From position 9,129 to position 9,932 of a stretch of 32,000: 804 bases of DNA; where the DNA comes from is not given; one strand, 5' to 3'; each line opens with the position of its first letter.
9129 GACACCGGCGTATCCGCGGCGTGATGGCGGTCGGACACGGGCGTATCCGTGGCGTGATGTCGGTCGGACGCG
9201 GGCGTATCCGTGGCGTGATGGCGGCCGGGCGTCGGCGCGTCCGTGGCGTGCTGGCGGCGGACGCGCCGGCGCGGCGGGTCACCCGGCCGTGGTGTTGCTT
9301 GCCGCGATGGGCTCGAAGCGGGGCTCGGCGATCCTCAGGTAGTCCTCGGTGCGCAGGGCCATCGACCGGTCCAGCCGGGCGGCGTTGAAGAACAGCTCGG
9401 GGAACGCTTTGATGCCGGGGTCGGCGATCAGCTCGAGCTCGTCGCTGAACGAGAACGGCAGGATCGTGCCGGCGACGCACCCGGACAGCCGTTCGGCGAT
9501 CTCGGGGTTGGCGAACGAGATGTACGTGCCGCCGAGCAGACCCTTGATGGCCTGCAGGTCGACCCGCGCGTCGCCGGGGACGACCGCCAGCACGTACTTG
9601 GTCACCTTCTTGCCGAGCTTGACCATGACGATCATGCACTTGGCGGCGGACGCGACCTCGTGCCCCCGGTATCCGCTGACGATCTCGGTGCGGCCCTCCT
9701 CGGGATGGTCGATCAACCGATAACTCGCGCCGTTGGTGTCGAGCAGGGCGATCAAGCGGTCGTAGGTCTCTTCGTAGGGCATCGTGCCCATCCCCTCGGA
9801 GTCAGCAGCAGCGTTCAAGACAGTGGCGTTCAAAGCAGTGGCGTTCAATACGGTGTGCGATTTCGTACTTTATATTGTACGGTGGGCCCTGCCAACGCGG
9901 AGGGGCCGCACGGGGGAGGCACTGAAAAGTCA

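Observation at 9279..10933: Divergent self-resistance pair (tRNA deacylase + EamA exporter) embedded in the biosynthetic cluster, with a repeat-bearing shared promoter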

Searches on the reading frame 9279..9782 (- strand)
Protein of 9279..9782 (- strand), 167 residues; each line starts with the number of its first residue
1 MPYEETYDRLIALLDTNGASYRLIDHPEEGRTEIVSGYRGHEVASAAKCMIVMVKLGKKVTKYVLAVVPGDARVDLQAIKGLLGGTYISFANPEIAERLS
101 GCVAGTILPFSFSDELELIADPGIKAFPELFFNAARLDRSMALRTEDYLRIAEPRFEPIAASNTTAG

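Call 6: search_protein_families(library=pfam, proteins=[window:9279-9782:-])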
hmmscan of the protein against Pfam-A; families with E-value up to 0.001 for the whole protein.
window:9279-9782:- (167 aa): 1 family
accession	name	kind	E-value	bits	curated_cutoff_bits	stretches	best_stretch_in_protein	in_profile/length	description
PF04073.20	tRNA_edit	-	1.4e-18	67.6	25.5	1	38-150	13-122/123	Aminoacyl-tRNA editing domain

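Call 13: find_homologous_proteins(query=window:9279-9782:-)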
Query window:9279-9782:- (167 aa): 3884 proteins with E <= 0.001 among 3984 candidates; the best 120 are listed.
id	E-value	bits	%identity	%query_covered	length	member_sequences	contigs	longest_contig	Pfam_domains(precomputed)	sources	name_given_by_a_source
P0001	8.7e-93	326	92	98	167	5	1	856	PF04073.21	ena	-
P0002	1.5e-91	322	89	100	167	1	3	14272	PF04073.21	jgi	jgi:Ala-tRNA(Pro) deacylase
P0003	1.1e-90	320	89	100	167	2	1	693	PF04073.21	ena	-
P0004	6.6e-88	310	87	99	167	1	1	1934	PF04073.21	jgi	jgi:Ala-tRNA(Pro) deacylase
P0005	2.4e-87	309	86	99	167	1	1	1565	PF04073.21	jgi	jgi:Ala-tRNA(Pro) deacylase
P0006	2.5e-87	309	86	98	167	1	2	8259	PF04073.21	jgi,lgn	jgi:Ala-tRNA(Pro) deacylase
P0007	2.8e-87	308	86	100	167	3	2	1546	PF04073.21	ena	-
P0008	2.9e-84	299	84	100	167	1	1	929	PF04073.21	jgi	jgi:Ala-tRNA(Pro) deacylase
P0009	4.9e-84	298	82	100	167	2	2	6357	PF04073.21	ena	-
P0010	1.5e-83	296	89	92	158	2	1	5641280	PF04073.21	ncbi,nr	ncbi:YbaK/prolyl-tRNA synthetase associated domain-containing protein [Micromonospora sp. Llam7]|nr:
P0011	6.4e-81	288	81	99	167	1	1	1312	PF04073.21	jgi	jgi:Ala-tRNA(Pro) deacylase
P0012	4.0e-80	285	81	95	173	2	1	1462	PF04073.21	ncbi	-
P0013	1.3e-79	284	80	99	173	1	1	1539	PF04073.21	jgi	-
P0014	6.8e-79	281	83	94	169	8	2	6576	PF04073.21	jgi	jgi:Ala-tRNA(Pro) deacylase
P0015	5.2e-77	275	79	96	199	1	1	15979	PF04073.21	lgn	-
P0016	5.6e-77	275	79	96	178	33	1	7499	PF04073.21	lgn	-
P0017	9.7e-77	274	80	95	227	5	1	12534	PF04073.21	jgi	jgi:Ala-tRNA(Pro) deacylase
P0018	2.3e-74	266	78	96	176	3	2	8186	PF04073.21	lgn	-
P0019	1.7e-73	264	76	93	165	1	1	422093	PF04073.21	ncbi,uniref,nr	ncbi:YbaK/EbsC family protein [Amycolatopsis anabasis]|uniref:YbaK/EbsC family protein n=1 Tax=Amyco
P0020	6.2e-73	262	77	95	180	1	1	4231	PF04073.21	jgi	jgi:Ala-tRNA(Pro) deacylase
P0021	9.2e-72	258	76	93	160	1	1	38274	PF04073.21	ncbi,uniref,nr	ncbi:YbaK/EbsC family protein [Amycolatopsis sp. H20-H5]|uniref:YbaK/EbsC family protein n=1 Tax=Amy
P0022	1.3e-68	248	71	97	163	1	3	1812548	PF04073.21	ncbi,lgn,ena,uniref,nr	ncbi:YbaK/EbsC family protein [Streptantibioticus cattleyicolor]|uniref:YbaK/aminoacyl-tRNA syntheta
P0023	1.6e-68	247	73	95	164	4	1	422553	PF04073.21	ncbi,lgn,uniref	ncbi:YbaK/EbsC family protein [Amycolatopsis sp. NEAU-NG30]|uniref:YbaK/EbsC family protein n=1 Tax=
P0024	1.7e-68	247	74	94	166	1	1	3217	PF04073.21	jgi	jgi:Ala-tRNA(Pro) deacylase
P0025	1.7e-68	247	71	100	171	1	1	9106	PF04073.21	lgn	-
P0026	2.7e-68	247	73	94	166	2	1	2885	PF04073.21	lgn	-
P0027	3.1e-68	247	73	88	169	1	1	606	PF04073.21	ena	-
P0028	8.3e-68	245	70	98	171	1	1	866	PF04073.21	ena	-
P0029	8.7e-68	245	74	95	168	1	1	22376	PF04073.21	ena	-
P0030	1.2e-67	245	73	96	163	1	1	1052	PF04073.21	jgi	jgi:Ala-tRNA(Pro) deacylase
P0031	1.4e-67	244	73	96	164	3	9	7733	PF04073.21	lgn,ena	-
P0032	1.8e-67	244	71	98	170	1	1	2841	PF04073.21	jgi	jgi:Ala-tRNA(Pro) deacylase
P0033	2.1e-67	244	69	95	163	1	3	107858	PF04073.21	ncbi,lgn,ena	-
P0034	2.2e-67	244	69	95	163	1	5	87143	PF04073.21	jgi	jgi:Ala-tRNA(Pro) deacylase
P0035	3.0e-67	243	74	93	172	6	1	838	PF04073.21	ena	-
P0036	5.0e-67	243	73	94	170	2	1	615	PF04073.21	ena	-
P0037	5.3e-67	243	71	94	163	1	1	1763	PF04073.21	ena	-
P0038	5.8e-67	242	70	90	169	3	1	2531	PF04073.21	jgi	jgi:Ala-tRNA(Pro) deacylase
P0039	6.9e-67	242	71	96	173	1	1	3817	PF04073.21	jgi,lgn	jgi:Ala-tRNA(Pro) deacylase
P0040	7.4e-67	242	69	96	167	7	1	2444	PF04073.21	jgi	jgi:Ala-tRNA(Pro) deacylase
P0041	7.7e-67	242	65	99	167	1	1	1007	PF04073.21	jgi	jgi:Ala-tRNA(Pro) deacylase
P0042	8.2e-67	242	70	96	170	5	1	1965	PF04073.21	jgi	jgi:Ala-tRNA(Pro) deacylase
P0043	8.7e-67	242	69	96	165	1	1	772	PF04073.21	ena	-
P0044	1.0e-66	242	71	90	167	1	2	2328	PF04073.21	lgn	-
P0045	1.4e-66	241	68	99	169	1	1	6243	PF04073.21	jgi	jgi:Ala-tRNA(Pro) deacylase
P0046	1.7e-66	241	69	96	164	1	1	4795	PF04073.21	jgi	jgi:Ala-tRNA(Pro) deacylase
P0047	1.9e-66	241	68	99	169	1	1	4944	PF04073.21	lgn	-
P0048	1.9e-66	241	71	95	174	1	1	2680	PF04073.21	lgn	-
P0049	2.1e-66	241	68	98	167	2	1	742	PF04073.21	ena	-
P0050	2.3e-66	240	71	97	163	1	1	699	PF04073.21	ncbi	-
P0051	2.3e-66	240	67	99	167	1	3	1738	PF04073.21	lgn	-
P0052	3.0e-66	240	73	94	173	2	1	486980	PF04073.21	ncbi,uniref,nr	ncbi:YbaK/EbsC family protein [Streptomyces sp. SAJ15]|uniref:YbaK/EbsC family protein n=1 Tax=Strep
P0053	3.0e-66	240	67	99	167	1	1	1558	PF04073.21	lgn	-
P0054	3.4e-66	240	68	98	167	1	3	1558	PF04073.21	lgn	-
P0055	4.3e-66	240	70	98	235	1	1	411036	PF04073.21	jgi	jgi:Ala-tRNA(Pro) deacylase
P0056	4.6e-66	240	69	96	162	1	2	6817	PF04073.21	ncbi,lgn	-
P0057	4.6e-66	240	69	95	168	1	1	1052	PF04073.21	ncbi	-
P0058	5.8e-66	239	69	96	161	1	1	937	PF04073.21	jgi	jgi:Ala-tRNA(Pro) deacylase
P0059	7.2e-66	239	67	100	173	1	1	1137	PF04073.21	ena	-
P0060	7.8e-66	239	69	98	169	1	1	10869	PF04073.21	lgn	-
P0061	9.2e-66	239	69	98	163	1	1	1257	PF04073.21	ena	-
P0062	9.5e-66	238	70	93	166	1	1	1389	PF04073.21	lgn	-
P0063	9.8e-66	238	73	93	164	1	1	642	PF04073.21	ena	-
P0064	1.2e-65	238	68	96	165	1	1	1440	PF04073.21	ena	-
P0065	1.3e-65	238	69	95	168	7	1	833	PF04073.21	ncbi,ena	-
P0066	1.3e-65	238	71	95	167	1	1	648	PF04073.21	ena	-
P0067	1.4e-65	238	68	96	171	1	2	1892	PF04073.21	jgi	jgi:Ala-tRNA(Pro) deacylase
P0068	1.5e-65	238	71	94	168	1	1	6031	PF04073.21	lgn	-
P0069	1.5e-65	238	71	94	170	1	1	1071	PF04073.21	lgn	-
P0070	1.6e-65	238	70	96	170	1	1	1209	PF04073.21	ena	-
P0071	1.6e-65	238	70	95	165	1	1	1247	PF04073.21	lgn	-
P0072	1.7e-65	238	69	94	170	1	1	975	PF04073.21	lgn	-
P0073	1.7e-65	238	73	95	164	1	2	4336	PF04073.21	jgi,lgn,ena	-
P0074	1.7e-65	238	71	94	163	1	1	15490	PF04073.21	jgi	jgi:Ala-tRNA(Pro) deacylase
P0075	1.8e-65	238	72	93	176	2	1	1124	PF04073.21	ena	-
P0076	2.0e-65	237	72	93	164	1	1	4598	PF04073.21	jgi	jgi:Ala-tRNA(Pro) deacylase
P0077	2.1e-65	237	70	94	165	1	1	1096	PF04073.21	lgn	-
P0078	2.2e-65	237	69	95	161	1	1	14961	PF04073.21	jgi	jgi:Ala-tRNA(Pro) deacylase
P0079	2.3e-65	237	68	95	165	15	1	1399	PF04073.21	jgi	-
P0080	2.6e-65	237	69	96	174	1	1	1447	PF04073.21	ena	-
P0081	2.7e-65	237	71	96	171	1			PF04073.21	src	-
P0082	2.8e-65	237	66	96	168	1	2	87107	PF04073.21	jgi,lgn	jgi:Ala-tRNA(Pro) deacylase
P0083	2.8e-65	237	72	93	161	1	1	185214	PF04073.21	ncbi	ncbi:MAG TPA: YbaK/EbsC family protein [Streptosporangiaceae bacterium]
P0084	3.3e-65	237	69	95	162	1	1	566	PF04073.21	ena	-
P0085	3.4e-65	237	70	98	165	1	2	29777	PF04073.21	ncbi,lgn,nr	ncbi:MAG TPA: YbaK/EbsC family protein [Anaerolineales bacterium]|nr:YbaK/EbsC family protein [Anaer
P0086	3.5e-65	237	70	95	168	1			PF04073.21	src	-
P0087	3.6e-65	237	67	97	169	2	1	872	PF04073.21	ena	-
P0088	3.8e-65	237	70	96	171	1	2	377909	PF04073.21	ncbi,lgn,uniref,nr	ncbi:Ala-tRNA(Pro) deacylase [Nocardia tenerifensis]|uniref:Ala-tRNA(Pro) deacylase n=1 Tax=Nocardia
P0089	4.0e-65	236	66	99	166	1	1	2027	PF04073.21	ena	-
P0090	4.3e-65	236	71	93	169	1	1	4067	PF04073.21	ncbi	-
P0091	4.9e-65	236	69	93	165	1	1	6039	PF04073.21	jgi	jgi:Ala-tRNA(Pro) deacylase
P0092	4.9e-65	236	68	95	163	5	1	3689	PF04073.21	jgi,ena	jgi:Ala-tRNA(Pro) deacylase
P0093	6.3e-65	236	67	99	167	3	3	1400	PF04073.21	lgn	-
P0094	6.4e-65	236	67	98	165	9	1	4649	PF04073.21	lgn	-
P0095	6.8e-65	236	66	100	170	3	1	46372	PF04073.21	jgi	jgi:Ala-tRNA(Pro) deacylase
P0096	6.9e-65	236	67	98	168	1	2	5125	PF04073.21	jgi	jgi:Ala-tRNA(Pro) deacylase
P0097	7.0e-65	236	68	98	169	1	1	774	PF04073.21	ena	-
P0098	7.1e-65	236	70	95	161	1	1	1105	PF04073.21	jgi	jgi:Ala-tRNA(Pro) deacylase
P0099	8.1e-65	235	70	95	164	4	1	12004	PF04073.21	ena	-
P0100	9.4e-65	235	66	96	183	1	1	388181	PF04073.21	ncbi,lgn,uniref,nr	ncbi:Ala-tRNA(Pro) deacylase [Actinacidiphila yanglinensis]|uniref:Ala-tRNA(Pro) deacylase n=1 Tax=A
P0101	9.4e-65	235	67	99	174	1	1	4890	PF04073.21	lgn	-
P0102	9.4e-65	235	69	99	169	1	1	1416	PF04073.21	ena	-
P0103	9.5e-65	235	72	95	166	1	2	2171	PF04073.21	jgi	jgi:Ala-tRNA(Pro) deacylase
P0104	9.7e-65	235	69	94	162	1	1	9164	PF04073.21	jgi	jgi:Ala-tRNA(Pro) deacylase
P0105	9.8e-65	235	67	98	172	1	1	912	PF04073.21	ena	-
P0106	1.0e-64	235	69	95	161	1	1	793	PF04073.21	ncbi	-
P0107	1.0e-64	235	68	95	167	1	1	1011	PF04073.21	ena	-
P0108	1.0e-64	235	67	99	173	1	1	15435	PF04073.21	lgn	-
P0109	1.1e-64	235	67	96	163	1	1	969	PF04073.21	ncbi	-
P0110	1.1e-64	235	68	96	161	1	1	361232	PF04073.21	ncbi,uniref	ncbi:YbaK/EbsC family protein [Streptomyces polygonati]|uniref:YbaK/EbsC family protein n=1 Tax=Stre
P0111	1.2e-64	235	68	95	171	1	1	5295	PF04073.21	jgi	jgi:Ala-tRNA(Pro) deacylase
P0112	1.3e-64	235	68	96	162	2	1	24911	PF04073.21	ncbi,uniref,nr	ncbi:YbaK/prolyl-tRNA synthetase associated domain-containing protein [Streptomyces sp. SCA3-4]|unir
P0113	1.5e-64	235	68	96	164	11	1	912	PF04073.21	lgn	-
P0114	1.5e-64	235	69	94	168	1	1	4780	PF04073.21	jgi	jgi:Ala-tRNA(Pro) deacylase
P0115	1.5e-64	235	70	93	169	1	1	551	PF04073.21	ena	-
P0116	1.5e-64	235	72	95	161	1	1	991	PF04073.21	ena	-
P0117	1.6e-64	234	70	96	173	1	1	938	PF04073.21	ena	-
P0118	1.6e-64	234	68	96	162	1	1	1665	PF04073.21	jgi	jgi:Ala-tRNA(Pro) deacylase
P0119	1.7e-64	234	64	99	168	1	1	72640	PF04073.21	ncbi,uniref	ncbi:YbaK/EbsC family protein [Dactylosporangium salmoneum]|uniref:Mischarged aminoacyl-tRNA deacyla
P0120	1.9e-64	234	68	93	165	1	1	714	PF04073.21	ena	-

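Call 19: find_encoding_contigs(protein=P0022, flank=10000, max_places=2)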
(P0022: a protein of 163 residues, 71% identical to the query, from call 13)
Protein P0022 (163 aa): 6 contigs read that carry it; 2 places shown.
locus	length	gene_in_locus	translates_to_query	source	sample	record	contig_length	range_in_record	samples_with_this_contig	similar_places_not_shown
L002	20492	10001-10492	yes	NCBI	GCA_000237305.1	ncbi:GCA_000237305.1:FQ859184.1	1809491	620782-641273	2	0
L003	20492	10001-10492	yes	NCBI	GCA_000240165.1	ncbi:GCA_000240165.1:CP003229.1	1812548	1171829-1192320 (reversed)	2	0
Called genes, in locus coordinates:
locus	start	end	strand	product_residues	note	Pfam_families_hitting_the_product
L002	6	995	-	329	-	PF12833:HTH_18, PF00165:HTH_AraC (weak)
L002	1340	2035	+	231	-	PF00072:Response_reg, PF04545:Sigma70_r4 (weak), PF08281:Sigma70_r4_2, PF00196:GerE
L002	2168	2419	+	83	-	-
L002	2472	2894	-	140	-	PF03330:DPBB_1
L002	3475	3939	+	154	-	PF13581:HATPase_c_2, PF02518:HATPase_c (weak)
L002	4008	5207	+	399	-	PF22025:ThiI_fer, PF02926:THUMP, PF02568:ThiI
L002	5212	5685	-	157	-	PF13671:AAA_33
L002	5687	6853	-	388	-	PF01988:VIT1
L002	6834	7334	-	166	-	PF01475:FUR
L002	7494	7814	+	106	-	PF12680:SnoaL_2 (weak)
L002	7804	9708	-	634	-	PF00464:SHMT, PF00596:Aldolase_II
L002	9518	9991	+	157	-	-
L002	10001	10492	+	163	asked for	PF04073:tRNA_edit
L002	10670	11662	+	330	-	PF00892:EamA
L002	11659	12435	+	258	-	PF04909:Amidohydro_2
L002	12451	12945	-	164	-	PF00719:Pyrophosphatase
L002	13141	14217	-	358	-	PF00586:AIRS, PF02769:AIRS_C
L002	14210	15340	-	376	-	PF01924:HypD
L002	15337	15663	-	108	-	PF01455:HupF_HypC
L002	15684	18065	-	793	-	PF00708:Acylphosphatase, PF07503:zf-HYPF, PF01300:Sua5_yciO_yrdC, PF17788:HypF_C, PF00814:TsaD (faint), PF22521:HypF_C_2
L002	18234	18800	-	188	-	PF27099:Rv1733c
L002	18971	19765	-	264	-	PF02311:AraC_binding, PF07883:Cupin_2 (weak), PF00165:HTH_AraC (faint), PF12833:HTH_18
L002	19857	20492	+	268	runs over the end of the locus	PF01925:TauE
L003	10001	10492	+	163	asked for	PF04073:tRNA_edit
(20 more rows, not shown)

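Call 20: find_encoding_contigs(protein=P0010, flank=10000, max_places=2)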
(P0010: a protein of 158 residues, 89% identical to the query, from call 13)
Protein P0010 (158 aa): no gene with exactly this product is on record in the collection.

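Call 25: find_encoding_contigs(protein=P0088, flank=8000, max_places=1)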
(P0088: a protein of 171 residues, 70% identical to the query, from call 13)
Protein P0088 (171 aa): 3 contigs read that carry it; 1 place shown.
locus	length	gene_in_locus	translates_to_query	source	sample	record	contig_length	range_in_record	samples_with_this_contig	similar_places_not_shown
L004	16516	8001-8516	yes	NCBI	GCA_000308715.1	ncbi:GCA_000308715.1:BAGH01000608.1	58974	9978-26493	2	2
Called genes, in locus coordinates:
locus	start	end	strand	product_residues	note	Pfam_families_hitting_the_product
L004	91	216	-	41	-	-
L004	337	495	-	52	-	PF17926:TetR_C_21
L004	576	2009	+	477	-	PF13191:AAA_16, PF01637:ATPase_2, PF13173:AAA_14 (faint), PF03008:DUF234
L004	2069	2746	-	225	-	PF08447:PAS_3, PF03861:ANTAR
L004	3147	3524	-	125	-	-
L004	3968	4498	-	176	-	PF07110:EthD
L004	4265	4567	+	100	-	-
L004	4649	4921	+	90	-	-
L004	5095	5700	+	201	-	PF13489:Methyltransf_23, PF01209:Ubie_methyltran, PF05148:Methyltransf_8 (weak), PF13649:Methyltransf_25, PF13847:Methyltransf_31, PF08241:Methyltransf_11, PF08242:Methyltransf_12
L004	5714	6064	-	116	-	-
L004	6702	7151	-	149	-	PF01047:MarR, PF12802:MarR_2, PF13412:HTH_24 (weak), PF09339:HTH_IclR (faint)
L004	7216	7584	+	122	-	PF00903:Glyoxalase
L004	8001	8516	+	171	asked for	PF04073:tRNA_edit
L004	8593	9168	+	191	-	PF12844:HTH_19 (weak), PF13560:HTH_31, PF01381:HTH_3, PF07022:Phage_CI_repr (weak), PF13443:HTH_26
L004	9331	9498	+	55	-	-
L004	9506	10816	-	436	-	PF12146:Hydrolase_4 (weak), PF20408:Abhydrolase_11 (faint), PF01738:DLH (faint), PF00326:Peptidase_S9 (faint)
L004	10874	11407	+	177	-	PF01022:HTH_5 (weak), PF12840:HTH_20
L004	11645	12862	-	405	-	PF13560:HTH_31 (weak)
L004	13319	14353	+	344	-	PF00348:polyprenyl_synt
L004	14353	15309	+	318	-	PF00288:GHMP_kinases_N, PF08544:GHMP_kinases_C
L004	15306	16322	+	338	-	PF22700:MVD-like_N, PF00288:GHMP_kinases_N, PF18376:MDD_C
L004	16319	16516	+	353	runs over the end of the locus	PF00288:GHMP_kinases_N, PF08544:GHMP_kinases_C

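Call 26: find_encoding_contigs(protein=P0110, flank=8000, max_places=1)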
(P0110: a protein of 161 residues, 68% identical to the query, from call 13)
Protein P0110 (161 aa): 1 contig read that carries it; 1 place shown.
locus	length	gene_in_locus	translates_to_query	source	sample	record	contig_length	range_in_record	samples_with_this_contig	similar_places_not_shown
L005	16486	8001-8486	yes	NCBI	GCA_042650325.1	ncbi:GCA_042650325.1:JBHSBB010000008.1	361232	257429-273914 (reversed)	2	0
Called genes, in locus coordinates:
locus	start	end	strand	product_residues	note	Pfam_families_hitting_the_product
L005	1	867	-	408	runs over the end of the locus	PF02771:Acyl-CoA_dh_N, PF02770:Acyl-CoA_dh_M, PF00441:Acyl-CoA_dh_1, PF08028:Acyl-CoA_dh_2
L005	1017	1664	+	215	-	PF00440:TetR_N, PF19344:TetR_C_32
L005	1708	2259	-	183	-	PF01327:Pep_deformylase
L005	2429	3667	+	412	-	PF08245:Mur_ligase_M, PF08353:MurT_C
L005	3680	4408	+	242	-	PF07685:GATase_3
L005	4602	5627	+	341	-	PF00365:PFK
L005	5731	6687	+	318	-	PF09678:Caa3_CtaG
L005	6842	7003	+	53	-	-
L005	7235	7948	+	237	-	PF01553:Acyltransferase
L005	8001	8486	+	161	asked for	PF04073:tRNA_edit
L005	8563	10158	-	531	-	PF00561:Abhydrolase_1, PF08386:Abhydrolase_4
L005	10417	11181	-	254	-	PF01774:UreD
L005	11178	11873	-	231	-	PF03308:MeaB (faint), PF02492:cobW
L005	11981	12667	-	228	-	PF01730:UreF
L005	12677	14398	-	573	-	PF00449:Urease_alpha, PF01979:Amidohydro_1, PF07969:Amidohydro_3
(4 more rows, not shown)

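Call 27: find_encoding_contigs(protein=P0002, flank=10000, max_places=3)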
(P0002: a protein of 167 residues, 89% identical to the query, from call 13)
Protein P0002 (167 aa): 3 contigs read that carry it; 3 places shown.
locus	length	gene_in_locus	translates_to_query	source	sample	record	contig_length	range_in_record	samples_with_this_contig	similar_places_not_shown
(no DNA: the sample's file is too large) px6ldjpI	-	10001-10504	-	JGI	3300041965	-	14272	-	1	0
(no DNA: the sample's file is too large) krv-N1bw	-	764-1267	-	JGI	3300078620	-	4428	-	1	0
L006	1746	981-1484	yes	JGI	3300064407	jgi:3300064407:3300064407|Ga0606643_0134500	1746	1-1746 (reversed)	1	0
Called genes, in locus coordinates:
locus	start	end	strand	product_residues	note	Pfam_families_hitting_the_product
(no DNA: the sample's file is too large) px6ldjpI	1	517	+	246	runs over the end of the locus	?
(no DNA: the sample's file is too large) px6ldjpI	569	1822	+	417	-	PF00438:S-AdoMet_synt_N, PF02772:S-AdoMet_synt_M, PF02773:S-AdoMet_synt_C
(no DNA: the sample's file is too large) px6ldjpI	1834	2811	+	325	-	PF00294:PfkB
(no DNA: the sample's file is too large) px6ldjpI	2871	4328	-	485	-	PF00999:Na_H_Exchanger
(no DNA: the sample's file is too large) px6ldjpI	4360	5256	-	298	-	PF01887:SAM_HAT_N, PF20257:SAM_HAT_C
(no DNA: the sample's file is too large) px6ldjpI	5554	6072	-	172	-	PF00156:Pribosyltran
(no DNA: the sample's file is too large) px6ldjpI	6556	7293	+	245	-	PF00072:Response_reg, PF00196:GerE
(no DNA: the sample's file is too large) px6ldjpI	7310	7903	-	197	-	-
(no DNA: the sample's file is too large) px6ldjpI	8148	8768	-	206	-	PF13560:HTH_31, PF01381:HTH_3, PF12844:HTH_19 (weak), PF13443:HTH_26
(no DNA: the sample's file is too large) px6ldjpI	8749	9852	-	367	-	PF00892:EamA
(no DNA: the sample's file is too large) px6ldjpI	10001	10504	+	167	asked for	PF04073:tRNA_edit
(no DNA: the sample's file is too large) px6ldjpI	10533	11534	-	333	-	PF01008:IF-2B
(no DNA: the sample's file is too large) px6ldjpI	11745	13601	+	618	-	PF00464:SHMT, PF00596:Aldolase_II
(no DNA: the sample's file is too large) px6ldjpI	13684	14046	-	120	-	?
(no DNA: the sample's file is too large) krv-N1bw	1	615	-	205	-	?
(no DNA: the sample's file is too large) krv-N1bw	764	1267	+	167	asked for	PF04073:tRNA_edit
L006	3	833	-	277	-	?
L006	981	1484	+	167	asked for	PF04073:tRNA_edit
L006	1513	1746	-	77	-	?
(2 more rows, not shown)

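Call 28: find_encoding_contigs(protein=P0019, flank=10000, max_places=1)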
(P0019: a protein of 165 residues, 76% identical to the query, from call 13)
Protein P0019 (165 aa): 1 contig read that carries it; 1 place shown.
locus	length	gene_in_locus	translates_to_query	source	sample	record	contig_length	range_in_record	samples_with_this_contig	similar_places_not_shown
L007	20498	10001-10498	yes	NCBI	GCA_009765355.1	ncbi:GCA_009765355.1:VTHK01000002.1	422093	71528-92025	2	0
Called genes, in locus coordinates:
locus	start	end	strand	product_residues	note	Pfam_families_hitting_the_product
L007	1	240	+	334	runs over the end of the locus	PF02733:Dak1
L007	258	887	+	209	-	PF02734:Dak2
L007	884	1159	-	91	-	-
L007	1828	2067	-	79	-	-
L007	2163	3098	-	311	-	PF00392:GntR, PF00440:TetR_N, PF02909:TetR_C_1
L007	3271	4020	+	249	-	PF04238:DUF420 (faint), PF10067:DUF2306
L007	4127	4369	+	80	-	-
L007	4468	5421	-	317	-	PF01965:DJ-1_PfpI, PF00165:HTH_AraC, PF12833:HTH_18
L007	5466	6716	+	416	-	PF00083:Sugar_tr (weak), PF07690:MFS_1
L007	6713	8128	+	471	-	PF01425:Amidase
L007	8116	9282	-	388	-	-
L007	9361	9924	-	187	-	PF13560:HTH_31, PF01381:HTH_3, PF12844:HTH_19 (weak), PF13443:HTH_26, PF07883:Cupin_2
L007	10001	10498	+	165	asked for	PF04073:tRNA_edit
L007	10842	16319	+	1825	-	PF00289:Biotin_carb_N, PF02222:ATP-grasp, PF02786:CPSase_L_D2, PF07478:Dala_Dala_lig_C (weak), PF02785:Biotin_carb_C, PF00364:Biotin_lipoyl, PF08326:ACC_central, PF01039:Carboxyl_trans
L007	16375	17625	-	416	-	PF19565:DUF6087 (faint), PF10708:DUF2510 (faint)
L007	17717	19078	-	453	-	PF00171:Aldedh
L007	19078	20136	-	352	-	PF00501:AMP-binding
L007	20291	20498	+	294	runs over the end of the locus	PF00126:HTH_1, PF03466:LysR_substrate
